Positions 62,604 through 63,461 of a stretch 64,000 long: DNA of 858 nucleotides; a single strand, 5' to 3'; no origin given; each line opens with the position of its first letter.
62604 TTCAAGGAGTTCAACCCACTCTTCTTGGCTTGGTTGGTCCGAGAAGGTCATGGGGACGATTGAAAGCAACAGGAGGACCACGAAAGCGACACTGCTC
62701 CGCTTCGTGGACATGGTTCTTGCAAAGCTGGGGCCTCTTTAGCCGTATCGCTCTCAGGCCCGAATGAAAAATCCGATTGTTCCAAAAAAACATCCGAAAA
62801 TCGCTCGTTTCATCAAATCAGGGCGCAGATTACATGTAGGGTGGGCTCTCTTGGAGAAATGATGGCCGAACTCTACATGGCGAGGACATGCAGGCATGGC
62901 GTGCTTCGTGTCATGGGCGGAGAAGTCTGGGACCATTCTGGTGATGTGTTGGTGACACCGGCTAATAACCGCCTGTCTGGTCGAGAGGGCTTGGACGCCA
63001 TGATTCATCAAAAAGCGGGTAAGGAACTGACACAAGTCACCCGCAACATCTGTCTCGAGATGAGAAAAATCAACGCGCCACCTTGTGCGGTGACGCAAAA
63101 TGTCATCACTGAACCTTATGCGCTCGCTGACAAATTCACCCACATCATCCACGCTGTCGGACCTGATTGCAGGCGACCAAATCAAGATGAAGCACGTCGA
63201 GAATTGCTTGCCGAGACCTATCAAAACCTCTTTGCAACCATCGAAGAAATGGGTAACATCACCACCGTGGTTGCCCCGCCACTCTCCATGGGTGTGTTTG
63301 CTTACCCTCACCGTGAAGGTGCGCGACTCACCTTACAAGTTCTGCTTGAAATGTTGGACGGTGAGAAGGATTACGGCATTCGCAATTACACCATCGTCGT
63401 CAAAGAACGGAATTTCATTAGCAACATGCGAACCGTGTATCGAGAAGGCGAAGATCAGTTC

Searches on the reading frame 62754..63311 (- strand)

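Call 16: search_protein_families(library=pfam, proteins=[window:62754-63311:-], max_evalue=1)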
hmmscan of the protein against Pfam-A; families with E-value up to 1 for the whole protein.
window:62754-63311:- (185 aa): 1 family
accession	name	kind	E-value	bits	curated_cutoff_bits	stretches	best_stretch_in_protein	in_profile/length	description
PF24652.2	CEP76_C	-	0.15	12.4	22.5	1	83-154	27-95/140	Centrosomal protein of 76 kDa C-terminal domain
